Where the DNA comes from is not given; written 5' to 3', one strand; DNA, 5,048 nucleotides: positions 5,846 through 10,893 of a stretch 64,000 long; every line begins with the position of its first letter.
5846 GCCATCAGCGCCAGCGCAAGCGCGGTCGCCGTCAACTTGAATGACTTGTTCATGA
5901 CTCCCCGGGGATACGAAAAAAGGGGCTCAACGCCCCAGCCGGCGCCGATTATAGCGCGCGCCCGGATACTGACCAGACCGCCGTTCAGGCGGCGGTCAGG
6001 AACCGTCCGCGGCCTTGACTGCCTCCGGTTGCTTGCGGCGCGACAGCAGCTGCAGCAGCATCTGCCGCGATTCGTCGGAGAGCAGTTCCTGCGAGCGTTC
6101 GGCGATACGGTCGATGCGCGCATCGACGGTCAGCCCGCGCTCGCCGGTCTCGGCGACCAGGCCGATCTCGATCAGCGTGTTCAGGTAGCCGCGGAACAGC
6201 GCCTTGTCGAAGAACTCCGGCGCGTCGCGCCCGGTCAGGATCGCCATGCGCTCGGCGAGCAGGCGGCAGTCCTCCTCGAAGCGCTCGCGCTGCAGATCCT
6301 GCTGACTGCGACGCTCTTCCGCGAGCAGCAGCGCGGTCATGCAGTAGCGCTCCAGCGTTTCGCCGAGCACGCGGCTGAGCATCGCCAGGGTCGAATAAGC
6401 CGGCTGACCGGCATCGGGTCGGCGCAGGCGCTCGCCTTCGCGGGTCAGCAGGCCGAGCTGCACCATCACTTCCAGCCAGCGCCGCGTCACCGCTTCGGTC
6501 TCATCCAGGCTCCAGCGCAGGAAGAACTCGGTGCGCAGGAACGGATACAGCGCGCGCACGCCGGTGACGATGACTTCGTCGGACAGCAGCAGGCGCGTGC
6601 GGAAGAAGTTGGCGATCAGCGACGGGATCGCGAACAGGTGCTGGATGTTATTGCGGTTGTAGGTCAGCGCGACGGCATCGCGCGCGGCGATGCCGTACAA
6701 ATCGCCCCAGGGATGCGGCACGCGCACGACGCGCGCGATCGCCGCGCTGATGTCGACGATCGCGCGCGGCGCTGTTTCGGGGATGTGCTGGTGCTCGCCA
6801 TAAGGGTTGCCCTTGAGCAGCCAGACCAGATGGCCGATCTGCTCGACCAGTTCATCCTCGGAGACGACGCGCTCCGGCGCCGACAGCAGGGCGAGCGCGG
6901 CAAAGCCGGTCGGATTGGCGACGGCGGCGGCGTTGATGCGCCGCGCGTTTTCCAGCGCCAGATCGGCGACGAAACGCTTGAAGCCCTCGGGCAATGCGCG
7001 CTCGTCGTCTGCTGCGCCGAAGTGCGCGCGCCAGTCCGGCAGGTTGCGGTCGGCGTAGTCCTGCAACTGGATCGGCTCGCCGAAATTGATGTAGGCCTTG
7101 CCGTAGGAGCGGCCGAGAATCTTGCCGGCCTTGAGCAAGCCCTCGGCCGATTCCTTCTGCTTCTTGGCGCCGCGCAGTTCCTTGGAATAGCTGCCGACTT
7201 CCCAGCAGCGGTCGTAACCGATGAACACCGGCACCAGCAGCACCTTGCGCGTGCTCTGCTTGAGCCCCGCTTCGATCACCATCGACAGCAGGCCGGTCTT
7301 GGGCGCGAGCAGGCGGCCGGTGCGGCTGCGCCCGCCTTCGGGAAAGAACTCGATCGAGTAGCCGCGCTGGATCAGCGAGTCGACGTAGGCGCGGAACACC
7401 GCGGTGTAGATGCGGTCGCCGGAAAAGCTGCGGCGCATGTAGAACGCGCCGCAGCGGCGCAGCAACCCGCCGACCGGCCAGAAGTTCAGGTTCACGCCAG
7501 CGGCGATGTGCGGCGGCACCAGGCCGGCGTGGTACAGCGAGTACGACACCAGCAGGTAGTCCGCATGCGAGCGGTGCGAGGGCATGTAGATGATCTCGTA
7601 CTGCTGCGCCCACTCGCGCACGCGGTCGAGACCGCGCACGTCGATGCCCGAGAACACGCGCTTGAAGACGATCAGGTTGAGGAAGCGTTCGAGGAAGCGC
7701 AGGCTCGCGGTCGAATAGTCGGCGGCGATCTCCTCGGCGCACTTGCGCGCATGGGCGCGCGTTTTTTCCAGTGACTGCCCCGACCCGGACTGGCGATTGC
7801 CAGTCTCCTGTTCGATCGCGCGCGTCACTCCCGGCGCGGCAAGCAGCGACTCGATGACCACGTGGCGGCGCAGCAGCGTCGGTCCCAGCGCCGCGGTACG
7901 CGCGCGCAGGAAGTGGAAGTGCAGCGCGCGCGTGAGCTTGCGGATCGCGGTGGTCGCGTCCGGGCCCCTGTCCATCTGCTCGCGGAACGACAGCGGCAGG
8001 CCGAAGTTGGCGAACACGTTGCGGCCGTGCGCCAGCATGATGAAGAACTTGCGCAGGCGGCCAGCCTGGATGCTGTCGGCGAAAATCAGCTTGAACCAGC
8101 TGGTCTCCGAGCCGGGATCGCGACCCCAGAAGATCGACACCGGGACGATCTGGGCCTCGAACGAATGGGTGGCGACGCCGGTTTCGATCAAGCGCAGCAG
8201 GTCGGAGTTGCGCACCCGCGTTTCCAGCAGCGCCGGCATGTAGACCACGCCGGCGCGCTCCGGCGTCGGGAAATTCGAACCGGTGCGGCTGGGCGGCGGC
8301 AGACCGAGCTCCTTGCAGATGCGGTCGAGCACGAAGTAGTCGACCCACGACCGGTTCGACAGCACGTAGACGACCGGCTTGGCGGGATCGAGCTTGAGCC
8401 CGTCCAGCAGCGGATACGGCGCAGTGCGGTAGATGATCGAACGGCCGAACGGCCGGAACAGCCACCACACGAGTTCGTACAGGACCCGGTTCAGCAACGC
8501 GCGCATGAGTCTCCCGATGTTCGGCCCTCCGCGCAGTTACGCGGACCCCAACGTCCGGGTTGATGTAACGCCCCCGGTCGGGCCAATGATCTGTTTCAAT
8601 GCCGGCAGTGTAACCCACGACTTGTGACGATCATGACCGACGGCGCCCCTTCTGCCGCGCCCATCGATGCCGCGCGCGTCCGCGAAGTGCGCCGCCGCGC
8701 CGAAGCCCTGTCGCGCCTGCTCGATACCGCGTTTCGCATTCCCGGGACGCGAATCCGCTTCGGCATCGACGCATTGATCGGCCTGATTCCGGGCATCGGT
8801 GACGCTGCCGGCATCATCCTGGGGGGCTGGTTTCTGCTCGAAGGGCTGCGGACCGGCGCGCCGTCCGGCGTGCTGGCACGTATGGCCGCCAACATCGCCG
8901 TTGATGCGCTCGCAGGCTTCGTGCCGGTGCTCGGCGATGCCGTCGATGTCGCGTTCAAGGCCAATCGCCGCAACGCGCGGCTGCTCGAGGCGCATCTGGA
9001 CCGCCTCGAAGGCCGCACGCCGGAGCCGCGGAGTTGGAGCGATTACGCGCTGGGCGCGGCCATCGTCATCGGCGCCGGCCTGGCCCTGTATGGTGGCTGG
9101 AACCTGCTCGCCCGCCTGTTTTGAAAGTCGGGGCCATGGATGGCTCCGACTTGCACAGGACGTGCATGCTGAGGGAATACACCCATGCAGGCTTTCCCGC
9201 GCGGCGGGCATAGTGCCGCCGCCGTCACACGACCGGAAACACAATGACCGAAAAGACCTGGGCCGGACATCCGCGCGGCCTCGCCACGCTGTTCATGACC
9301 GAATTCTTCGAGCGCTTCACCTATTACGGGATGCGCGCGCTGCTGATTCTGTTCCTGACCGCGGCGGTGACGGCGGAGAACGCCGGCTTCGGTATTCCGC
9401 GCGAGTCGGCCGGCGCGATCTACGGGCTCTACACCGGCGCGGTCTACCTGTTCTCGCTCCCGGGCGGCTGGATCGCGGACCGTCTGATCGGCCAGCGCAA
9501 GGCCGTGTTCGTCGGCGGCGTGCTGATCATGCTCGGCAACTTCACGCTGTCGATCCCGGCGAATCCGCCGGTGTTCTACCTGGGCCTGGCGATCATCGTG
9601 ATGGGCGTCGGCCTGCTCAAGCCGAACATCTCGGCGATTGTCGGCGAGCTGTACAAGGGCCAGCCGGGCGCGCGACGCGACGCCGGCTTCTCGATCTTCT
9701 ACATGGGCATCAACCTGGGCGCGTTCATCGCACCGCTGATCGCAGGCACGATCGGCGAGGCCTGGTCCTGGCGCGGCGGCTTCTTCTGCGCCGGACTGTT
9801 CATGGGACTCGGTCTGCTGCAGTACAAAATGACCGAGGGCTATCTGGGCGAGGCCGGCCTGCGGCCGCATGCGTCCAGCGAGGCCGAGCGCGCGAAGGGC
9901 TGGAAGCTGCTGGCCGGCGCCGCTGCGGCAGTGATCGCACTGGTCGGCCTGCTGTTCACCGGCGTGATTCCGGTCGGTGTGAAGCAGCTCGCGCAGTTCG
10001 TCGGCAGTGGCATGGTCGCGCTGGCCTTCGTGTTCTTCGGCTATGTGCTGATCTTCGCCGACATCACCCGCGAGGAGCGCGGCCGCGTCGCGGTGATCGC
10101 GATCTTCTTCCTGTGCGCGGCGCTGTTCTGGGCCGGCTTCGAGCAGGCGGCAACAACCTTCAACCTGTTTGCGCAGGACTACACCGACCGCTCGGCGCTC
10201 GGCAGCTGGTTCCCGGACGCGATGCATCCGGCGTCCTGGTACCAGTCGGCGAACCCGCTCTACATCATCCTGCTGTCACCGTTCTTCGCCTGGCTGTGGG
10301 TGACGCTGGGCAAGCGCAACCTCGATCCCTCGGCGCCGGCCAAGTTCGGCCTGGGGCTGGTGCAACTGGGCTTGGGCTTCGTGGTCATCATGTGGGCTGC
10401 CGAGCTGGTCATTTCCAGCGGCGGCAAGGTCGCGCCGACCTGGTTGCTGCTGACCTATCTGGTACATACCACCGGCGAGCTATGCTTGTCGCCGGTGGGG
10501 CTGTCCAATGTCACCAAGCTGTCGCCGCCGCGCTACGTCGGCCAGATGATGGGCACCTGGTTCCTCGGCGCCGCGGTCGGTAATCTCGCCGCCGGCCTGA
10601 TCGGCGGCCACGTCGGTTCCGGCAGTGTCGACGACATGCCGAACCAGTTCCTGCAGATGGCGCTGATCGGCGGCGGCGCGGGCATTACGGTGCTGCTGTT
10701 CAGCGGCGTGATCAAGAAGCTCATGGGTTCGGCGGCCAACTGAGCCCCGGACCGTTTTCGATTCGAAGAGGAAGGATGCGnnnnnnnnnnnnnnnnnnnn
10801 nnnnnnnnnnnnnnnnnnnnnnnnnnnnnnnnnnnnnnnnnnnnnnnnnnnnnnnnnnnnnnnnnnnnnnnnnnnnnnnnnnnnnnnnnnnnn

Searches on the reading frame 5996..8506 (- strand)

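Call 64: search_protein_families(library=pfam, proteins=[window:5996-8506:-], max_evalue=0.001)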
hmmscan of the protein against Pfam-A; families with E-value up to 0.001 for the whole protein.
window:5996-8506:- (836 aa): 2 families
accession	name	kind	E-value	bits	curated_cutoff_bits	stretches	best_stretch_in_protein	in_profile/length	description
PF19277.4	GPAT_C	-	2.5e-97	326.7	25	1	440-786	1-343/344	Glycerol-3-phosphate acyltransferase C-terminal region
PF01553.26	Acyltransferase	-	2.3e-25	89.4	23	1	288-429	2-131/132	Acyltransferase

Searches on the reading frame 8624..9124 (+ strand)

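Call 64: search_protein_families(library=pfam, proteins=[window:8624-9124:+], max_evalue=0.001)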
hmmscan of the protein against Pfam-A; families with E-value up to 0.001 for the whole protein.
window:8624-9124:+ (166 aa): 1 family
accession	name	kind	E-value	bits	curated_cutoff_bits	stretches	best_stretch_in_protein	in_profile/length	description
PF13430.11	DUF4112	-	2.3e-33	114.9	23.3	1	24-125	3-105/105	Domain of unknown function (DUF4112)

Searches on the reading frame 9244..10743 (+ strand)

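Call 64: search_protein_families(library=pfam, proteins=[window:9244-10743:+], max_evalue=0.001)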
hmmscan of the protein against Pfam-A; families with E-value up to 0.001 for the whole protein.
window:9244-10743:+ (499 aa): 2 families
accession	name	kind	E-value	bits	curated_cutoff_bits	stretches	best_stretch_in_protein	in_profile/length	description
PF00854.27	PTR2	-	6.1e-53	180.5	27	1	86-453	2-375/392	POT family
PF07690.21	MFS_1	-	1.1e-24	87.5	33.4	1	25-300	6-291/347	Major Facilitator Superfamily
